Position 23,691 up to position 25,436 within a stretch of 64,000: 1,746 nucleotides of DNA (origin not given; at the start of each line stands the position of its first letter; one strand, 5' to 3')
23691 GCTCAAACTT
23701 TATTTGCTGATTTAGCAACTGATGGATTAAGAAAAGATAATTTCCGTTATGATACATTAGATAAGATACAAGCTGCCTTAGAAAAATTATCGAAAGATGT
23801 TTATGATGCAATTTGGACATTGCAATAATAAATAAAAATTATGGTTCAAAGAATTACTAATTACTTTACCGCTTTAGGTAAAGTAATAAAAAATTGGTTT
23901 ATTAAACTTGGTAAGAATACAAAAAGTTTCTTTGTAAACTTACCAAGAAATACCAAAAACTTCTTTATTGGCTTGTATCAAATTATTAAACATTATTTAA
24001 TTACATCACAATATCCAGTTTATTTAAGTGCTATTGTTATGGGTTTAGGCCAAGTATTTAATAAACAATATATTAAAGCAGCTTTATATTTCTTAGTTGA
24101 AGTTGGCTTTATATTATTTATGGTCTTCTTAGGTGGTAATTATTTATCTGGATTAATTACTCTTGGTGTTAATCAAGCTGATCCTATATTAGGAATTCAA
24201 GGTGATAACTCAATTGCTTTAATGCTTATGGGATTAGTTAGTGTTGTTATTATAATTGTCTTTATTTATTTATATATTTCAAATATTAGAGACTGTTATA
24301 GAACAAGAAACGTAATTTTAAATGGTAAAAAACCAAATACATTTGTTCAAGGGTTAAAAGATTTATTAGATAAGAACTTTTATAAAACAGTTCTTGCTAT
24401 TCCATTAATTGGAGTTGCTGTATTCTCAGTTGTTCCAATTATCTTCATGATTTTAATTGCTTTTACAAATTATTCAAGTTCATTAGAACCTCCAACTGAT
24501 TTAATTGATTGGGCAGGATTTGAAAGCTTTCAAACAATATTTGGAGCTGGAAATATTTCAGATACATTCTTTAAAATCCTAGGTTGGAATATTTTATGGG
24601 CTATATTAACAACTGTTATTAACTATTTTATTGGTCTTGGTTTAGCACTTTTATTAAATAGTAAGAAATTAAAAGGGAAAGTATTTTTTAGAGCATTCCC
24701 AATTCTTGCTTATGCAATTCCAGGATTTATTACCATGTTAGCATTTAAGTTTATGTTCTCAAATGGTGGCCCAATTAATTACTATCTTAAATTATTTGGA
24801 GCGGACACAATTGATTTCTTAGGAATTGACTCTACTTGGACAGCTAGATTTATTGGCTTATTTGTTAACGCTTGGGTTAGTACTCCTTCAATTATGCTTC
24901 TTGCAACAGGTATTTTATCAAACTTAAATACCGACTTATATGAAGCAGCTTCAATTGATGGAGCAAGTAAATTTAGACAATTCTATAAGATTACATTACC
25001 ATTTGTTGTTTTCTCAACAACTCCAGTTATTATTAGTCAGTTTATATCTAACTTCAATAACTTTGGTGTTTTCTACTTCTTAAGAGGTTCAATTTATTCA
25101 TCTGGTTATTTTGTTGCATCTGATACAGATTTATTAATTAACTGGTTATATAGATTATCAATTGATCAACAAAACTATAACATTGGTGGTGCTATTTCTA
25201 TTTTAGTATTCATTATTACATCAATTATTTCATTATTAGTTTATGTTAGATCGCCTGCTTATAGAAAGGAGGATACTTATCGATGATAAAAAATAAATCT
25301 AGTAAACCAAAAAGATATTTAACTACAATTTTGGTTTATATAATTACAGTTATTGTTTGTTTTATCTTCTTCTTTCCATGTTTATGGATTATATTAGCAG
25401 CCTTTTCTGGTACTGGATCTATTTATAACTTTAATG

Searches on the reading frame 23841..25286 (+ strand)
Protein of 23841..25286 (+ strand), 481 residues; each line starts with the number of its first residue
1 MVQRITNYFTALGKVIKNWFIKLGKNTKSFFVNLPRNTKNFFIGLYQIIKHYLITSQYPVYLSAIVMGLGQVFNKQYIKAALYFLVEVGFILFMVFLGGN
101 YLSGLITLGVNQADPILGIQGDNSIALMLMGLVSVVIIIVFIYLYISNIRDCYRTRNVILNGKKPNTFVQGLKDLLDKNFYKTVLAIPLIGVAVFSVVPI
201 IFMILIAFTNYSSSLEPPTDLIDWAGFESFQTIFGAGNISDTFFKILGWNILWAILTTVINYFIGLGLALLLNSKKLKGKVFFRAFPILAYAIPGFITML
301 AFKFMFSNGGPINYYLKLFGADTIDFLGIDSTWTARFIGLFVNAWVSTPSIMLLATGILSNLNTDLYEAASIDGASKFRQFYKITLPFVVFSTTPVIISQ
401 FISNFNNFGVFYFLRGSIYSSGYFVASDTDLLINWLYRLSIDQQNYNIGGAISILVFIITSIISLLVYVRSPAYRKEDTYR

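Call 4: search_protein_families(library=pfam, proteins=[window:23841-25286:+], max_evalue=1)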
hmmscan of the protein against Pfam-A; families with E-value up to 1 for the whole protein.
window:23841-25286:+ (481 aa): 3 families
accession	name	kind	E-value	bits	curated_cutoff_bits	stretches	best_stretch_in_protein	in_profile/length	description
PF00528.27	BPD_transp_1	-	1.8e-10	41.3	26.4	1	264-467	4-171/184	Binding-protein-dependent transport system inner membrane component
PF18935.5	DUF5683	-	0.0093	16.4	26.7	1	60-101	9-50/151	Family of unknown function (DUF5683)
PF16296.10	TM_PBP2_N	-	0.2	12.1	31.4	1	193-212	4-23/83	N-terminal of TM subunit in PBP-dependent ABC transporters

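Call 15: search_solved_structures(query=window:23841-25286:+, max_evalue=0.001, show_alignments=1)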
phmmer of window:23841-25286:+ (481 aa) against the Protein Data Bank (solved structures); distinct sequences matched with E-value up to 0.001: 6.
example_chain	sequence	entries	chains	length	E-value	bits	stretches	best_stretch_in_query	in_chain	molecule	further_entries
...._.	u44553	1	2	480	1.2e-40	143.3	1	225-465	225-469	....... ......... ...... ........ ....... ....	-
9nxc_H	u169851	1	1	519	4.3e-39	138.3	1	225-465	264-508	Maltose/maltodextrin transport system permease protein MalF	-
2r6g_F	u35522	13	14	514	4.7e-39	138.1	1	225-465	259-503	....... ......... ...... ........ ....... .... | Maltose transporter subunit; membrane component of ABC superfamily | Maltose/maltodextrin transport system perm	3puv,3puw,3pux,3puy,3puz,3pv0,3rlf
4tqu_M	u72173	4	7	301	1.5e-11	47.5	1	187-466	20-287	AlgM1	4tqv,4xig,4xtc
8ja7_A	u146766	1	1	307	1.2e-08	37.8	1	224-466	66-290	Trehalose transport system permease protein SugA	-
7cad_A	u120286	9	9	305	3.1e-08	36.5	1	191-469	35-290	ABC sugar transporter, permease component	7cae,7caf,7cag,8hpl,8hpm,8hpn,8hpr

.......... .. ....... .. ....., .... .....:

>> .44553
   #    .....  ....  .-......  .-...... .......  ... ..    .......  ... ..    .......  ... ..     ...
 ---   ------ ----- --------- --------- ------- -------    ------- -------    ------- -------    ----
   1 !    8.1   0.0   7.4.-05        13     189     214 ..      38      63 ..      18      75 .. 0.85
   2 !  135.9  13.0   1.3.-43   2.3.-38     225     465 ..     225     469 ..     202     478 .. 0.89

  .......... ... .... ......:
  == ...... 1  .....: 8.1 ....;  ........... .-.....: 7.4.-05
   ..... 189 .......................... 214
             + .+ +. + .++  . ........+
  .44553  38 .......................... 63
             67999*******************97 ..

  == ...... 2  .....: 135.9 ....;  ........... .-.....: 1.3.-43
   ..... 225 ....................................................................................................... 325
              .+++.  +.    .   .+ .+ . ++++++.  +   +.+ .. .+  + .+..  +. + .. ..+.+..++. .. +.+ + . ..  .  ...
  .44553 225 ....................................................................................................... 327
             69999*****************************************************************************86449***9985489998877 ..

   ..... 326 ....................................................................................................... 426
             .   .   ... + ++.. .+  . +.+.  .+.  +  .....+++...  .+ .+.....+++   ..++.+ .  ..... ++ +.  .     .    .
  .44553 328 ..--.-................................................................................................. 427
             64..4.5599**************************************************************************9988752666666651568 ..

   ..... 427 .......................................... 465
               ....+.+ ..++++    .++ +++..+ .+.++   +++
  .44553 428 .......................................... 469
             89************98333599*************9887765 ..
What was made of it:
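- Core TM1 is homologous to MalF TM3, which runs from inside to outside (call 15).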

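Call 53: search_protein_families(library=ncbifam, proteins=[window:23841-25286:+], max_evalue=0.01)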
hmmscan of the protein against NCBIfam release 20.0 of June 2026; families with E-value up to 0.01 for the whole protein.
window:23841-25286:+ (481 aa): 15 families
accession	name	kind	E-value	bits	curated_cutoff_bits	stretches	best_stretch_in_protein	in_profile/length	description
NF008232.0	PRK10999.1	equivalog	6.1e-46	157.2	392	1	224-466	264-510/520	maltose ABC transporter permease MalF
TIGR03262.1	PhnU2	equivalog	3.3e-14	52.4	593.25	1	222-468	35-253/546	putative 2-aminoethylphosphonate ABC transporter permease subunit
TIGR02141.1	modB_ABC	equivalog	4.9e-10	39.4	182.6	1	253-419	6-163/208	molybdate ABC transporter permease subunit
TIGR00969.1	3a0106s02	subfamily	4.4e-09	36.2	240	1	248-466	64-264/272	sulfate ABC transporter permease subunit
TIGR01581.1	Mo_ABC_porter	hypoth_equivalog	6.2e-09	35.7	210.3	1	250-462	26-221/225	ABC transporter permease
TIGR02139.1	permease_CysT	equivalog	2.2e-08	34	246.1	1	247-467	52-255/265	sulfate ABC transporter permease subunit CysT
NF008208.0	PRK10971.1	equivalog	2.7e-08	33.6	415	1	251-462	64-258/277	sulfate/thiosulfate ABC transporter permease CysT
NF007852.0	PRK10561.1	equivalog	7.4e-08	32.6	335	1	187-465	13-282/295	sn-glycerol-3-phosphate ABC transporter permease UgpA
NF011624.0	PRK15050.1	equivalog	1.1e-06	28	247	1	185-414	28-239/297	2-aminoethylphosphonate ABC transporter permease subunit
NF040839.1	tungstate_WtpB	equivalog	7.1e-06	25.8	340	1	245-409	44-198/251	tungstate ABC transporter permease WtpB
NF007963.0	PRK10683.1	equivalog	1.5e-05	24.5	489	1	163-407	11-255/317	putrescine ABC transporter permease PotH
TIGR03226.1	PhnU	equivalog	6.6e-05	22.5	283.45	1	227-414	77-257/311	2-aminoethylphosphonate ABC transporter permease subunit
TIGR02140.1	permease_CysW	equivalog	0.00013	21.6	329.1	1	219-462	21-250/261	sulfate ABC transporter permease subunit CysW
NF006939.0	PRK09421.1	equivalog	0.00013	21.5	262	1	244-410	9-167/230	molybdate ABC transporter permease subunit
NF008231.0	PRK10998.1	equivalog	0.00025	20.7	261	1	354-413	176-235/296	maltose ABC transporter permease MalG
